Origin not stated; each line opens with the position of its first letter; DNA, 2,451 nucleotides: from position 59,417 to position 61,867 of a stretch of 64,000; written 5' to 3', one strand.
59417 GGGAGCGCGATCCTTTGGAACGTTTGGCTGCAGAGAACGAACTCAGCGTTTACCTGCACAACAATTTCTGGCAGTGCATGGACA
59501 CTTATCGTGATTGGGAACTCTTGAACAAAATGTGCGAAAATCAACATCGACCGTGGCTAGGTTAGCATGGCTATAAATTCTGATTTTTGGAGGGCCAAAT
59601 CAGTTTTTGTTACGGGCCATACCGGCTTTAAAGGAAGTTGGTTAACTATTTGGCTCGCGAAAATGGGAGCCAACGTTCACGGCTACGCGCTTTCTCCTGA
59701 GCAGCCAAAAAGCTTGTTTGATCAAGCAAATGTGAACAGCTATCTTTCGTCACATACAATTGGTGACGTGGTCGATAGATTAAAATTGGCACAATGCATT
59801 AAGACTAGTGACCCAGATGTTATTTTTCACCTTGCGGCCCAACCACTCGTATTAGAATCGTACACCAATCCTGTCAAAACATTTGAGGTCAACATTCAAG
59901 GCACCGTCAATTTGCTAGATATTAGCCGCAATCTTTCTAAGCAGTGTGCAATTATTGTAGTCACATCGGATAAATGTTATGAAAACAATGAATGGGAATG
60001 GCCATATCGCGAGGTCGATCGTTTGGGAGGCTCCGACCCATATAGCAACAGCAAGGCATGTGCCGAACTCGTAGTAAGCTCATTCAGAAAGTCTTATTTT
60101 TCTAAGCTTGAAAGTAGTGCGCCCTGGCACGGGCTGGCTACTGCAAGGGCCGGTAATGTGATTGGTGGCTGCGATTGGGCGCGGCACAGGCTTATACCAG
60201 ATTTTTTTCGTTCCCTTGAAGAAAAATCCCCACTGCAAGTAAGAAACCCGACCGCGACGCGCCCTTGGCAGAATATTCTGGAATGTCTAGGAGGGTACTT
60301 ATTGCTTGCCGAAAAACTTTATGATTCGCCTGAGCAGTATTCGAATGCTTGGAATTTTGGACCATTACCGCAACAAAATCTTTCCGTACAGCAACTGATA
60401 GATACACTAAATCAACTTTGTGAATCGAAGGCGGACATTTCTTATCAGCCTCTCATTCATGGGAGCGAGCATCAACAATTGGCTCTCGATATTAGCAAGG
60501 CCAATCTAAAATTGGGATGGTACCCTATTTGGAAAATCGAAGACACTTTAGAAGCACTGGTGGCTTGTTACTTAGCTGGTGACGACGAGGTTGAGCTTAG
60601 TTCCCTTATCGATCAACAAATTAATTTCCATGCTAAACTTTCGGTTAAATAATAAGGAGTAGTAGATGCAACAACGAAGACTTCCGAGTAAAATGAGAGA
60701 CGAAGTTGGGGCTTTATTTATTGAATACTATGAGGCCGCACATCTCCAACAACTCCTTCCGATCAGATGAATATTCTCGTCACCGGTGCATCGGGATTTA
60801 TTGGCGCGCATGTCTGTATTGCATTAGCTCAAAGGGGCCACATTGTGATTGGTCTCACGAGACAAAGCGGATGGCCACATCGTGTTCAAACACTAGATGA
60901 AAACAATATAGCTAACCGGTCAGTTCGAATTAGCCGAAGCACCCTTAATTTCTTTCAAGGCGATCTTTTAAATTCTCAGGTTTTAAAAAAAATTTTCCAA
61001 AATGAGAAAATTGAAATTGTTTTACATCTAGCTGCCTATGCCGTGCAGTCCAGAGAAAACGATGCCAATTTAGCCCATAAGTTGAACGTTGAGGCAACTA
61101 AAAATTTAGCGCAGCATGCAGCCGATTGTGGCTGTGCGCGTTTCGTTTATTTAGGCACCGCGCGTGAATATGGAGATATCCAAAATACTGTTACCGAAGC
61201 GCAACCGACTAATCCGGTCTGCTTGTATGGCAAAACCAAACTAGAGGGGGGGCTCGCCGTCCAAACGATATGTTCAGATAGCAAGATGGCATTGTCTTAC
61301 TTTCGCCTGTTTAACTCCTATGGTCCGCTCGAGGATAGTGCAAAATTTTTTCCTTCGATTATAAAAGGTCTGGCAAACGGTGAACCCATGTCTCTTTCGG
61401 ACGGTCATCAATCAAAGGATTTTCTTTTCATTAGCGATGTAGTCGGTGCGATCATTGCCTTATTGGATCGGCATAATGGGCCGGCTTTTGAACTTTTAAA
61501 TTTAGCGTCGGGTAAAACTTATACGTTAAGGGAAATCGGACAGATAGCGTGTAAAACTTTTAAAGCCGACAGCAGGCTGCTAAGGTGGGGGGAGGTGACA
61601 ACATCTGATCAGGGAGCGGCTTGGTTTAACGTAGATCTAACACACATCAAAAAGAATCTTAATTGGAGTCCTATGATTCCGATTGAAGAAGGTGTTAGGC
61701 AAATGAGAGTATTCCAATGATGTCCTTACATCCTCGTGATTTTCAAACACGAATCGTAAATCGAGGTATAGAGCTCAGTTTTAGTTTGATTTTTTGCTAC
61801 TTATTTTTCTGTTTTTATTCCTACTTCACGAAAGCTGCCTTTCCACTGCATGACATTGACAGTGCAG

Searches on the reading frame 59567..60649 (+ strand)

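Call 6: search_protein_families(library=pfam, proteins=[window:59567-60649:+], max_evalue=0.01)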
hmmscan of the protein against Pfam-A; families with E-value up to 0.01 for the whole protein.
window:59567-60649:+ (361 aa): 6 families
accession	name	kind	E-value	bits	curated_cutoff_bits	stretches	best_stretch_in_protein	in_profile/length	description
PF16363.11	GDP_Man_Dehyd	-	4.5e-33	115.5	27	1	14-329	1-330/332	GDP-mannose 4,6 dehydratase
PF01370.27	Epimerase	-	7.7e-25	88.1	20.9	1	13-253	1-230/240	NAD dependent epimerase/dehydratase family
PF02719.21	Polysacc_synt_2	-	1.3e-13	51.2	20.2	1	13-239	1-208/293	Polysaccharide biosynthesis protein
PF01073.25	3Beta_HSD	-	1.5e-08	34.5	22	1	15-171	2-158/280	3-beta hydroxysteroid dehydrogenase/isomerase family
PF04321.23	RmlD_sub_bind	-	1.4e-06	28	27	1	13-172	3-138/287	RmlD substrate binding domain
PF07993.18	NAD_binding_4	-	7.7e-06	25.7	20.1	1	83-174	89-192/258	Male sterility protein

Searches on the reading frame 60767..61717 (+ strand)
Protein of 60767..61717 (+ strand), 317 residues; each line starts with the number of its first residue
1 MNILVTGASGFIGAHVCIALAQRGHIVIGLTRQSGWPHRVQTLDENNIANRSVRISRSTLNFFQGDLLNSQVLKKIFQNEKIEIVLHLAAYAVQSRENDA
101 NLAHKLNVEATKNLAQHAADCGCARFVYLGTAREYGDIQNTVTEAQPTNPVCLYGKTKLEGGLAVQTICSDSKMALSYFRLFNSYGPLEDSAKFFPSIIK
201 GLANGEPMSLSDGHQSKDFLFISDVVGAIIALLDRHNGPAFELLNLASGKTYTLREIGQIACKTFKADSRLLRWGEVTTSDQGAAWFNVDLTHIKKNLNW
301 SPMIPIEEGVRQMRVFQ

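Call 6: search_protein_families(library=pfam, proteins=[window:60767-61717:+], max_evalue=0.01)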
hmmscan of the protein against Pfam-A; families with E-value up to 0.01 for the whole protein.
window:60767-61717:+ (317 aa): 9 families
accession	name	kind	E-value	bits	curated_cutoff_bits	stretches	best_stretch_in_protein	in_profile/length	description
PF01370.27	Epimerase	-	1.8e-45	155.7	20.9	1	3-246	1-239/240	NAD dependent epimerase/dehydratase family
PF16363.11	GDP_Man_Dehyd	-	2.2e-39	136.3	27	1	4-313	1-332/332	GDP-mannose 4,6 dehydratase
PF04321.23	RmlD_sub_bind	-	9e-22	77.9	27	1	1-171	1-142/287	RmlD substrate binding domain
PF02719.21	Polysacc_synt_2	-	8e-14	51.9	20.2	1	3-239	1-223/293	Polysaccharide biosynthesis protein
PF01073.25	3Beta_HSD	-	2e-11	43.9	22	1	4-143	1-130/280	3-beta hydroxysteroid dehydrogenase/isomerase family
PF07993.18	NAD_binding_4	-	3.1e-09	36.8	20.1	1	5-145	1-151/258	Male sterility protein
PF05368.20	NmrA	-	8.5e-07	29.3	27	1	2-130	4-106/298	NmrA-like family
PF13460.12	NAD_binding_10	-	3.4e-05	24.2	27.2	1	7-142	1-109/184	NAD(P)H-binding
PF00106.31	adh_short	-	0.0099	15.8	26.6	0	3-43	3-44/195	short chain dehydrogenase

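Call 72: search_protein_families(library=ncbifam, proteins=[window:60767-61717:+], max_evalue=0.001)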
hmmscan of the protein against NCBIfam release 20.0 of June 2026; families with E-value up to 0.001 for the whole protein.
window:60767-61717:+ (317 aa): 38 families (the best 25 are shown)
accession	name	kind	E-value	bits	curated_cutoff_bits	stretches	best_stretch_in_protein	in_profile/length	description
TIGR01181.1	dTDP_gluc_dehyt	equivalog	5.9e-29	101.2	365.1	1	2-312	1-306/321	dTDP-glucose 4,6-dehydratase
TIGR01179.1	galE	equivalog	1e-28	100.1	262.3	1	2-187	1-179/332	UDP-glucose 4-epimerase GalE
TIGR04180.1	EDH_00030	hypoth_equivalog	2.5e-25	89.2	475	1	3-265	1-256/297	NAD-dependent 4,6-dehydratase LegB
TIGR02197.1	heptose_epim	equivalog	5.6e-25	88.2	274.6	1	3-312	1-308/316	ADP-glyceromanno-heptose 6-epimerase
TIGR01214.1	rmlD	equivalog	1.5e-19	70.2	224.05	1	3-234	2-198/285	dTDP-4-dehydrorhamnose reductase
NF007956.0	PRK10675.1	subfamily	3.9e-19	69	394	1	1-186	1-182/338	UDP-glucose 4-epimerase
NF043036.1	ErythonDh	equivalog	8.2e-16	58.1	325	1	1-163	1-158/321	D-erythronate dehydrogenase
NF011728.1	PRK15181.1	equivalog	1.3e-13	50.7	760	1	3-313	18-333/348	Vi polysaccharide biosynthesis UDP-N-acetylglucosaminuronic acid C-4 epimerase TviC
TIGR03466.1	HpnA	hypoth_equivalog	2.8e-13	49.4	367.65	1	2-169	2-156/327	hopanoid-associated sugar epimerase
NF008360.0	PRK11150.1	equivalog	4.1e-13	49.2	452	1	3-310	2-299/310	ADP-glyceromanno-heptose 6-epimerase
NF042422.1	oxyalk_red_OleD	equivalog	2.8e-11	43.3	580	1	1-235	1-217/329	2-alkyl-3-oxoalkanoate reductase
NF041015.1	UDPsulfquin_syn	equivalog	4.8e-11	42.2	575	1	1-145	1-158/384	UDP-sulfoquinovose synthase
NF007440.0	PRK09987.1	equivalog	2.9e-10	39.9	308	1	62-171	35-145/299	dTDP-4-dehydrorhamnose reductase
NF007582.0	PRK10217.1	equivalog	8.5e-10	38.2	698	1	2-234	3-241/355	dTDP-glucose 4,6-dehydratase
NF007490.0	PRK10084.1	subfamily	2.2e-09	36.8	649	1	1-312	1-329/361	dTDP-glucose 4,6-dehydratase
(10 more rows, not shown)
